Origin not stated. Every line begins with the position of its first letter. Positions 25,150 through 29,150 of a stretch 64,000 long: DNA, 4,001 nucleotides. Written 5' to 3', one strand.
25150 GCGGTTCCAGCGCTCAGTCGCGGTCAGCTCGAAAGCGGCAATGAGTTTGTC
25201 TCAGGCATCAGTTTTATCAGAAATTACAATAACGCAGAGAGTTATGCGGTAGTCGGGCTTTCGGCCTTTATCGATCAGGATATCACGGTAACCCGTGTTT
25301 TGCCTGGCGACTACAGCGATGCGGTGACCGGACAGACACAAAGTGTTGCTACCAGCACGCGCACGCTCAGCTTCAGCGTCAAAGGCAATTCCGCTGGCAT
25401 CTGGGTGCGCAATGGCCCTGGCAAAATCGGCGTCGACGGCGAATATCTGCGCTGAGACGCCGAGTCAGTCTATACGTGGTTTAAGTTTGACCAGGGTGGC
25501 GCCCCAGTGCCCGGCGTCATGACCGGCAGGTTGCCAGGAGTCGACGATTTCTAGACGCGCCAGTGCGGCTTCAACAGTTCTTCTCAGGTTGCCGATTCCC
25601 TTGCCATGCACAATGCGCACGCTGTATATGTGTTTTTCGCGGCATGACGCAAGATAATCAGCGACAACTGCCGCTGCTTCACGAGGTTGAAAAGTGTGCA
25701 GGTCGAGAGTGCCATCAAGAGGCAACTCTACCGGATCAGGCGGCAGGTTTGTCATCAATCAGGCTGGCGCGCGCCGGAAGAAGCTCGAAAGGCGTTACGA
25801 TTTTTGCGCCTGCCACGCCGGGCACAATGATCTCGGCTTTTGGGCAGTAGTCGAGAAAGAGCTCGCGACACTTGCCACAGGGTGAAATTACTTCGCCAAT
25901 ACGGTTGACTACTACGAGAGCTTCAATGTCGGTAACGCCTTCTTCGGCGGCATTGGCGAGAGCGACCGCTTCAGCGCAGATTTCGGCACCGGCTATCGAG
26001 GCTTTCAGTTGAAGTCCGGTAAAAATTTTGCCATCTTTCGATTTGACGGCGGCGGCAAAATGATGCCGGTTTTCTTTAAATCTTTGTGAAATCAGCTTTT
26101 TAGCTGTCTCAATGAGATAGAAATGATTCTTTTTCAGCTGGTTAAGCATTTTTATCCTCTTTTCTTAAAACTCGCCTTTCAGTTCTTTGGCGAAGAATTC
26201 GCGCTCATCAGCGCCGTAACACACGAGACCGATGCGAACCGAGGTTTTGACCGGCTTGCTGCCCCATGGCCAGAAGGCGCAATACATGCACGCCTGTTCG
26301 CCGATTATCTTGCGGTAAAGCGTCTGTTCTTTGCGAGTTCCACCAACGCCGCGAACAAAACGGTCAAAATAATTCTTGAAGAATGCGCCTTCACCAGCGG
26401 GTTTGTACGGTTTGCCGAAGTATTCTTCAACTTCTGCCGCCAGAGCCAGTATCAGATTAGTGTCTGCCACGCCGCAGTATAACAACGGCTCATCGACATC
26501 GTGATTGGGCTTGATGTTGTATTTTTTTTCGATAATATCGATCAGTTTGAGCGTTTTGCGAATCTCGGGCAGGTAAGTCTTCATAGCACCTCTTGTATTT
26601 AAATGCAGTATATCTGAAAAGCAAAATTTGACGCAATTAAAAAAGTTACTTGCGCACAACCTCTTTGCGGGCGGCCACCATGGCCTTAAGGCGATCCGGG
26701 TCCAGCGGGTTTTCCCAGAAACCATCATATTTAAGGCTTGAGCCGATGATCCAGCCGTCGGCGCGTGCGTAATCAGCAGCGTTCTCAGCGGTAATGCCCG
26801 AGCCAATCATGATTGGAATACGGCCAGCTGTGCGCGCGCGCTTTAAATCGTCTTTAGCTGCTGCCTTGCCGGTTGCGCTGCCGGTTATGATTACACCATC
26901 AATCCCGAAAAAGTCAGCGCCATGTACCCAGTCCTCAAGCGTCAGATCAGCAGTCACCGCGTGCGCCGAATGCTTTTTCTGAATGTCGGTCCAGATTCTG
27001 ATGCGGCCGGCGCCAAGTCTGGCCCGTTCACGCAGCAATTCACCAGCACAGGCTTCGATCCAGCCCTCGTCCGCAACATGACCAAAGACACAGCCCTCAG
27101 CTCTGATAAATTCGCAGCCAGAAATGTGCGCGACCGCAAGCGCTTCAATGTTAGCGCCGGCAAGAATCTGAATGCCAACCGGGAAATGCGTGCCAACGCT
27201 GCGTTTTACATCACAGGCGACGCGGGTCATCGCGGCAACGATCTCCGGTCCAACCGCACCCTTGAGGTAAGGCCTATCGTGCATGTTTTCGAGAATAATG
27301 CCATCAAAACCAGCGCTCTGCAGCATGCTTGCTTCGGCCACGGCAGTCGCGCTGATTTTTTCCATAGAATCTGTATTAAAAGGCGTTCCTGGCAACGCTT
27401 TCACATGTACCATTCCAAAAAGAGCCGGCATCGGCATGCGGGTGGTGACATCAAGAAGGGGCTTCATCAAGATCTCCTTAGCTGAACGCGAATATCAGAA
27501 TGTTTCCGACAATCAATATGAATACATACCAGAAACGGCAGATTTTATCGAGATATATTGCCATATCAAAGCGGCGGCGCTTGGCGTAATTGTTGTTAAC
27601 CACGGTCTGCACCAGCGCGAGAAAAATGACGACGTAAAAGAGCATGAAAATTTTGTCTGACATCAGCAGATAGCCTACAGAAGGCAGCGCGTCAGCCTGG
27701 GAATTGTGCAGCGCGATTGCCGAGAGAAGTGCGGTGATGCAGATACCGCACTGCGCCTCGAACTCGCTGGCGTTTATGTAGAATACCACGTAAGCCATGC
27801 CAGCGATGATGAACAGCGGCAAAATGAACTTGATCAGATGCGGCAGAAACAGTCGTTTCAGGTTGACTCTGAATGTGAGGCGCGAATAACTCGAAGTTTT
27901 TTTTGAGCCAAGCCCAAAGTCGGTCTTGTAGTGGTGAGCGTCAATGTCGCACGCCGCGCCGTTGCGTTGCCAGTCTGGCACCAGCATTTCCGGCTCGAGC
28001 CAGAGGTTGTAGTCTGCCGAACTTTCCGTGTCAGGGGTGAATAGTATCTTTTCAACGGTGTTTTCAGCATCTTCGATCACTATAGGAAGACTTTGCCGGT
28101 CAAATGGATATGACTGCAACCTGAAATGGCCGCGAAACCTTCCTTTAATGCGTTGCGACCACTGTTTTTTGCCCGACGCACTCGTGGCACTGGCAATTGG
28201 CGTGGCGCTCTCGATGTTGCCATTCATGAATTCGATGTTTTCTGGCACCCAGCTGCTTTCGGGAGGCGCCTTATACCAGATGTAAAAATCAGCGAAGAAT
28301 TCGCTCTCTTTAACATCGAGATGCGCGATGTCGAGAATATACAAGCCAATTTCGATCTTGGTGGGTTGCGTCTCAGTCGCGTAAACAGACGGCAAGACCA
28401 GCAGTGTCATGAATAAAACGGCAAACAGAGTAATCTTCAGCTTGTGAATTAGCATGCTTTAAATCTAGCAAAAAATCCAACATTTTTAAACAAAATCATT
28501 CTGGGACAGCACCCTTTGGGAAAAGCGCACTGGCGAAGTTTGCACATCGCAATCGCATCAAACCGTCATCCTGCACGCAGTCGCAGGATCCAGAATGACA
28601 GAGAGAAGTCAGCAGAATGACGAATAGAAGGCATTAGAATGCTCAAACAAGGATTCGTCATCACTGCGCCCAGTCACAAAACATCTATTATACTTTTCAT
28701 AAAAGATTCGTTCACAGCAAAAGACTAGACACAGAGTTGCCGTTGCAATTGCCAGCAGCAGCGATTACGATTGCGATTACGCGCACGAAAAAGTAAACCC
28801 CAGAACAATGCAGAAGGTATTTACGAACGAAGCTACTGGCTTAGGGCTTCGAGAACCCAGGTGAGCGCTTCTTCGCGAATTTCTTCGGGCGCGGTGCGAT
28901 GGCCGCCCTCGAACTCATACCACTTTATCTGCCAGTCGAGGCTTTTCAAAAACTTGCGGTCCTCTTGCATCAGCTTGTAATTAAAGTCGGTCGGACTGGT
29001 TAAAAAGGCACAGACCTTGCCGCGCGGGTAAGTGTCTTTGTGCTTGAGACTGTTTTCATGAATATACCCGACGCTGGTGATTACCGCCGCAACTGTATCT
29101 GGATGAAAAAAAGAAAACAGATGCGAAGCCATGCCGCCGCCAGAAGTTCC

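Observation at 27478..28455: Bacterial pentameric ligand-gated ion channel (Cys-loop receptor homologue)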

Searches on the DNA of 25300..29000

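Call 33: search_rna_families(source=window, start=25300, end=29000, threshold=evalue, max_evalue=1)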
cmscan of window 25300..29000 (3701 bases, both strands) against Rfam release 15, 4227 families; matches with E-value up to 1: 1.
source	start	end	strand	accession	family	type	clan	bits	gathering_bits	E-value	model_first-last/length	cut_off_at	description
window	27712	27768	+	RF04283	mir-3135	Gene; miRNA;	-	22.1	80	0.94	1-68/68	no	mir-3135 microRNA precursor family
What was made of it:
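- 28456..28832 (-): 377-nt spacer upstream of the channel gene, the presumed promoter region. No Rfam match (call 33).
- Tried and rejected: Regulatory RNA or riboswitch in the 377-nt leader and across the operon: the Rfam E-value search found only a chance miRNA hit (E 0.94; call 33).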

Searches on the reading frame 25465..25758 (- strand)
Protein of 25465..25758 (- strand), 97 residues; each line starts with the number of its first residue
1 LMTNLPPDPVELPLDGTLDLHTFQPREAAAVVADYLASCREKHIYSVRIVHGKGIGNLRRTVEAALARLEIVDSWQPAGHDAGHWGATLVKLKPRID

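Call 8: search_protein_families(library=pfam, proteins=[window:25465-25758:-], max_evalue=0.001)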
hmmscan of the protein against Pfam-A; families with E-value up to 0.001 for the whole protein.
window:25465-25758:- (97 aa): 1 family
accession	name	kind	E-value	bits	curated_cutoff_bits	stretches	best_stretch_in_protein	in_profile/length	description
PF01713.27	Smr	-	5.4e-19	68.6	25.7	1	18-93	1-77/77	Smr domain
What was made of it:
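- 25465..25758 (-): Smr-domain gene (97 aa), last gene of the string. Pfam Smr 5.4e-19 (call 8).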

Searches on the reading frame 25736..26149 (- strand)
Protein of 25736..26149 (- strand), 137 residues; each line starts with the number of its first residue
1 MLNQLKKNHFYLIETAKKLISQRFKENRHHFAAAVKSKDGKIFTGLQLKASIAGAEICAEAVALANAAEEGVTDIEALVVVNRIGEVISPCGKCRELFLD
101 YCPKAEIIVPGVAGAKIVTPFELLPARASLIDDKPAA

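Call 8: search_protein_families(library=pfam, proteins=[window:25736-26149:-], max_evalue=0.001)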
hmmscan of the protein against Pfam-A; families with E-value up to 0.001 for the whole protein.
window:25736-26149:- (137 aa): 1 family
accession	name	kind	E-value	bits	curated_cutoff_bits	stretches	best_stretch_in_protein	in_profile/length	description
PF00383.29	dCMP_cyt_deam_1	-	1.1e-09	38.5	25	1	8-102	3-94/102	Cytidine and deoxycytidylate deaminase zinc-binding region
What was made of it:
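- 25736..26149 (-): Cytidine-deaminase-like gene (137 aa), in the same gene string. Pfam dCMP_cyt_deam_1 1.1e-09 (call 8).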

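Call 36: search_protein_families(library=ncbifam, proteins=[window:25736-26149:-], max_evalue=0.1)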
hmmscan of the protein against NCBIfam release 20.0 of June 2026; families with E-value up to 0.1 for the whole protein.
window:25736-26149:- (137 aa): 8 families
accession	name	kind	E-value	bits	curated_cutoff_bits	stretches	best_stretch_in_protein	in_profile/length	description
NF005314.0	PRK06848.1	equivalog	2.8e-30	105.2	131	1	5-127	3-133/139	cytidine deaminase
NF004064.0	PRK05578.1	equivalog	8.9e-16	58.1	74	1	28-126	26-121/130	cytidine deaminase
TIGR01354.1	cyt_deam_tetra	equivalog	5.3e-15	55.8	113.65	1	28-125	20-118/126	cytidine deaminase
NF006155.0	PRK08298.1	equivalog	2.8e-14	53.2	129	1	11-113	6-111/136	cytidine deaminase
NF009076.0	PRK12411.1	equivalog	1.2e-11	44.7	216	1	16-106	10-102/132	cytidine deaminase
TIGR01355.1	cyt_deam_dimer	equivalog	0.00022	20.6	275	1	10-99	26-109/283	cytidine deaminase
NF006537.0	PRK09027.1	equivalog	0.011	15.1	153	1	32-98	74-136/295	cytidine deaminase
NF045630.1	monooxsub_HsaB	equivalog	0.065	13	230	1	10-86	62-139/186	3-hydroxy-9,10-secoandrosta-1,3,5(10)-triene-9,17-dione monooxygenase reductase subunit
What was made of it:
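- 25736..26149 (-): NCBIfam PRK06848 scores 105 bits, below its cut-off of 131 (call 36).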

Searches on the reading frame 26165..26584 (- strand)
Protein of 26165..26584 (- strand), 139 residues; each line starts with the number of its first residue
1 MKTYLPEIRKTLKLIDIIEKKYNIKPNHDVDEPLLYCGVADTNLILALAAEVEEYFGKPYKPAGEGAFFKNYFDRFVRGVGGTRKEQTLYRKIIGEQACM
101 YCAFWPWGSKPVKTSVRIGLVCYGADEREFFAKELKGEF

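Call 36: search_protein_families(library=ncbifam, proteins=[window:26165-26584:-], max_evalue=0.1)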
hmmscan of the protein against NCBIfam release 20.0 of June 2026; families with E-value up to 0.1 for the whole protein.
window:26165-26584:- (139 aa): 0 families

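Call 49: search_protein_families(library=pfam, proteins=[window:26165-26584:-], max_evalue=0.01)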
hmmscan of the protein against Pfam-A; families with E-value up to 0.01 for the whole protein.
window:26165-26584:- (139 aa): 0 families

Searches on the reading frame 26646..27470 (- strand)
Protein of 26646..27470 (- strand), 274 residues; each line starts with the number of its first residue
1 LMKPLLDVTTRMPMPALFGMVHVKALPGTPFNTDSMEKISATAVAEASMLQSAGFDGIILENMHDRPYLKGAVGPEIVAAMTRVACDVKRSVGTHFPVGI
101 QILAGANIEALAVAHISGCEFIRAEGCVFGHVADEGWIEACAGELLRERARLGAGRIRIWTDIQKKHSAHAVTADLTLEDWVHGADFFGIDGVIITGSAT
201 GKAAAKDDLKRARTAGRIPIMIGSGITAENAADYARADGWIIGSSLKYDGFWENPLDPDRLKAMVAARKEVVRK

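Call 8: search_protein_families(library=pfam, proteins=[window:26646-27470:-], max_evalue=0.001)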
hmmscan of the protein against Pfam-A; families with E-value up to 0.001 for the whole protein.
window:26646-27470:- (274 aa): 2 families
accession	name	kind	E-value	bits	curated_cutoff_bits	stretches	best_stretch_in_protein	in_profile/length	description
PF03437.21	BtpA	-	8.7e-63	212.6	30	1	16-268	4-252/254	BtpA family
PF03932.20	CutC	-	0.00014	21.9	23.3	1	188-239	139-192/202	CutC family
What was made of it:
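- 26646..27467 (-): BtpA/SgcQ-family gene (273 aa), co-transcribed and probably translationally coupled. Pfam BtpA 8.7e-63 (call 8).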

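Call 36: search_protein_families(library=ncbifam, proteins=[window:26646-27467:-], max_evalue=0.1)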
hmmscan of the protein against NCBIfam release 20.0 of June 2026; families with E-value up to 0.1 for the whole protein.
window:26646-27467:- (273 aa): 4 families
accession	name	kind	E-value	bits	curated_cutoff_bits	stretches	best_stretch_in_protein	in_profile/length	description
TIGR00259.1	thylakoid_BtpA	subfamily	1.4e-57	195.1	153.4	1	15-268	3-253/257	BtpA/SgcQ family protein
NF045918.1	PhsystIBiosynBtpA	equivalog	7.7e-48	163.1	400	1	16-266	11-259/261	photosystem I biogenesis protein BtpA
TIGR01769.1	GGGP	equivalog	0.034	13.9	161.55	0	181-236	140-197/205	phosphoglycerol geranylgeranyltransferase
NF004534.0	PRK05884.1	equivalog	0.036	13.5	244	1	149-205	121-177/224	SDR family oxidoreductase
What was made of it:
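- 26646..27467 (-): NCBIfam TIGR00259 scores 195 bits against a cut-off of 153, but the photosystem-I equivalog is not reached (163 against 400; call 36).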

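Call 41: find_homologous_proteins(query=window:26646-27467:-, max_evalue=1e-20)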
Query window:26646-27467:- (273 aa): 7422 proteins with E <= 1e-20 among 8000 candidates; the best 120 are listed.
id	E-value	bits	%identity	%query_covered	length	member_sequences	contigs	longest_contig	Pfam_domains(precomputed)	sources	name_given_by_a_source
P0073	4.1e-164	562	89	100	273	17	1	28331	PF03437.22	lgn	-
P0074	3.3e-161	553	88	100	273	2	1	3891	PF03437.22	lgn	-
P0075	3.5e-161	553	88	100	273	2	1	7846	PF03437.22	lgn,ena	-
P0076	1.1e-158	545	87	100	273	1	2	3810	PF03437.22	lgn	-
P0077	1.5e-155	534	83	100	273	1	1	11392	PF03437.22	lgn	-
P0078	4.5e-155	533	85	100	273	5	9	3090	PF03437.22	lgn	-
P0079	1.1e-152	525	83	100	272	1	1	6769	PF03437.22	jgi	-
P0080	1.3e-152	525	82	100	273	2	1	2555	PF03437.22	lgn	-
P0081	1.5e-150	518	79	100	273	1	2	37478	PF03437.22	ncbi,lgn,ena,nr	ncbi:MAG: BtpA/SgcQ family protein [Erysipelotrichia bacterium]|nr:BtpA/SgcQ family protein [Candida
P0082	4.9e-150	516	82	100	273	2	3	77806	PF03437.22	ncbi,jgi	-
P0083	2.8e-149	514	81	100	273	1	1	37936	PF03437.22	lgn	-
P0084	5.5e-147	506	78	100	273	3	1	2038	PF03437.22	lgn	-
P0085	1.5e-146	505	80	100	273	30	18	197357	PF03437.22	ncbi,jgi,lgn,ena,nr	ncbi:MAG TPA: BtpA/SgcQ family protein [Candidatus Rifleibacterium sp.]|jgi:membrane complex biogene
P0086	2.0e-146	504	78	100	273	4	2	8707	PF03437.22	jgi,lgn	jgi:membrane complex biogenesis BtpA family protein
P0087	1.6e-145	501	79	100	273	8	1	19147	PF03437.22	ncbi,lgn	-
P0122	4.4e-105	369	64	94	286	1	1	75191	PF03437.22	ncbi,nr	ncbi:MAG: BtpA/SgcQ family protein [Candidatus Riflebacteria bacterium]|nr:BtpA/SgcQ family protein 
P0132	2.0e-103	363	65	93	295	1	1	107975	PF03437.22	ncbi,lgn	ncbi:MAG: BtpA/SgcQ family protein [Candidatus Ozemobacteraceae bacterium]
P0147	6.5e-90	319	57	92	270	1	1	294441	PF03437.22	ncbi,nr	ncbi:MAG: BtpA/SgcQ family protein [Candidatus Riflebacteria bacterium]|nr:BtpA/SgcQ family protein 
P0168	9.5e-86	305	57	95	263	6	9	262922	PF03437.22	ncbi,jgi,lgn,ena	jgi:membrane complex biogenesis BtpA family protein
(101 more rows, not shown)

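Call 42: find_encoding_contigs(protein=P0122, flank=5000, max_places=1)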
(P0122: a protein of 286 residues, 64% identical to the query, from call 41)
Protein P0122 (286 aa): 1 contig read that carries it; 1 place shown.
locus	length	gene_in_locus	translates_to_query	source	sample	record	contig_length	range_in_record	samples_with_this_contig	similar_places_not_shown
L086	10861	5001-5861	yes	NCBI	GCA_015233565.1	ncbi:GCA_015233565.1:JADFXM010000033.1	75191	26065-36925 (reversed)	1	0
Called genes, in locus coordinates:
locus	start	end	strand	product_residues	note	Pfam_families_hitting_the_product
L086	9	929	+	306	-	-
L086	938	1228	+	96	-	PF05402:PqqD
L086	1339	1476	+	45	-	-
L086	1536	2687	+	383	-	-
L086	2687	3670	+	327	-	-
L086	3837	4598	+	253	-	-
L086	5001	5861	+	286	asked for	PF03437:BtpA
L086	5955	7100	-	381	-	-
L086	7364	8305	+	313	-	-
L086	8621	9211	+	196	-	PF01205:Impact_N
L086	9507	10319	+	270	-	PF01209:Ubie_methyltran, PF13489:Methyltransf_23 (weak), PF08241:Methyltransf_11, PF08242:Methyltransf_12, PF13649:Methyltransf_25, PF13847:Methyltransf_31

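Call 43: find_encoding_contigs(protein=P0132, flank=5000, max_places=1)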
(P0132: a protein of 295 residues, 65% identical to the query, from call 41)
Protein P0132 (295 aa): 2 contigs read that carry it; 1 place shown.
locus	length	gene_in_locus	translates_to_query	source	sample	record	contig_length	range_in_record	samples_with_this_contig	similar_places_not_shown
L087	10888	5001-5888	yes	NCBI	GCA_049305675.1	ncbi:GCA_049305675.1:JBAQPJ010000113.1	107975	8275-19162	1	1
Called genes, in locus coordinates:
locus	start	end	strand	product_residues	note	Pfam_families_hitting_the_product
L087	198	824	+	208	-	-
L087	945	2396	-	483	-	PF00072:Response_reg, PF01078:Mg_chelatase (faint), PF00158:Sigma54_activat, PF14532:Sigma54_activ_2, PF07728:AAA_5 (weak), PF25601:AAA_lid_14, PF02954:HTH_8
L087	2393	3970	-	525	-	PF00512:HisKA, PF02518:HATPase_c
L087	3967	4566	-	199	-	PF00583:Acetyltransf_1, PF13673:Acetyltransf_10, PF13508:Acetyltransf_7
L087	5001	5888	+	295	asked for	PF03437:BtpA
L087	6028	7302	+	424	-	PF01435:Peptidase_M48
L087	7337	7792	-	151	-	PF13527:Acetyltransf_9 (faint), PF13673:Acetyltransf_10, PF00583:Acetyltransf_1, PF21926:FeeM (faint), PF13508:Acetyltransf_7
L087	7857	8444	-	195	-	PF01184:Gpr1_Fun34_YaaH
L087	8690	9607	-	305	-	PF00892:EamA, PF03151:TPT, PF00892:EamA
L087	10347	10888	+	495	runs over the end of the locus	PF09852:DUF2079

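Call 44: find_encoding_contigs(protein=P0147, flank=5000, max_places=1)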
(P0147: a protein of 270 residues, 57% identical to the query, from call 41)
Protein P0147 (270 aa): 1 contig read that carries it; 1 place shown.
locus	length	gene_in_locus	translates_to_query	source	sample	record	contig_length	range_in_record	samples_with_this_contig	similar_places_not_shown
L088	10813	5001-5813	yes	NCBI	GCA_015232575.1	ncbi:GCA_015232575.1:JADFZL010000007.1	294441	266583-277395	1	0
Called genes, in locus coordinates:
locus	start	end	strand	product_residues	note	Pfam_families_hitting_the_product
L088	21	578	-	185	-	PF01558:POR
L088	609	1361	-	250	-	PF02775:TPP_enzyme_C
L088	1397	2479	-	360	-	PF01855:POR_N, PF02780:Transketolase_C (weak), PF17147:PFOR_II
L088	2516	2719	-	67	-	PF12838:Fer4_7, PF13237:Fer4_10 (faint), PF14697:Fer4_21 (faint), PF00037:Fer4 (faint), PF12797:Fer4_2 (faint), PF12837:Fer4_6 (faint), PF12800:Fer4_4 (faint), PF13187:Fer4_9 (weak)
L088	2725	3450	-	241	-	-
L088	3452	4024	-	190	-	PF00857:Isochorismatase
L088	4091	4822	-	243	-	-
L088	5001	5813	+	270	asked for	PF03437:BtpA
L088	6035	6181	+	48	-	-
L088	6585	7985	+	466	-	-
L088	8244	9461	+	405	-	-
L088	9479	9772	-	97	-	PF04026:SpoVG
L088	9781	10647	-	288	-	-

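Call 45: find_encoding_contigs(protein=P0168, flank=5000, max_places=1)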
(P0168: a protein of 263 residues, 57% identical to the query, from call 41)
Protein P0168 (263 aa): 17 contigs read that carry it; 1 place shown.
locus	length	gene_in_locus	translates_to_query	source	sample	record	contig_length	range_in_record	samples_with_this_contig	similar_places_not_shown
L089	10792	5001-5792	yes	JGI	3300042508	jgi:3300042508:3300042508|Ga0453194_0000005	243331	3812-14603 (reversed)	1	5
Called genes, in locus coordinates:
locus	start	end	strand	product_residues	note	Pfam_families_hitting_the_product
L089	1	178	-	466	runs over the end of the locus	-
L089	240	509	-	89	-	PF04368:DUF507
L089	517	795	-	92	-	PF04368:DUF507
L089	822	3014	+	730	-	PF00912:Transgly, PF00905:Transpeptidase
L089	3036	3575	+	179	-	PF08534:Redoxin (weak), PF00255:GSHPx, PF00578:AhpC-TSA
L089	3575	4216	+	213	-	PF08547:CIA30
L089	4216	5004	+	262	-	PF03437:BtpA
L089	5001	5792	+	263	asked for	PF03437:BtpA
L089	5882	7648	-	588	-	-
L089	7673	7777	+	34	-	-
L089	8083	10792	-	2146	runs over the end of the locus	PF18911:PKD_4 (weak), PF00059:Lectin_C, PF13385:Laminin_G_3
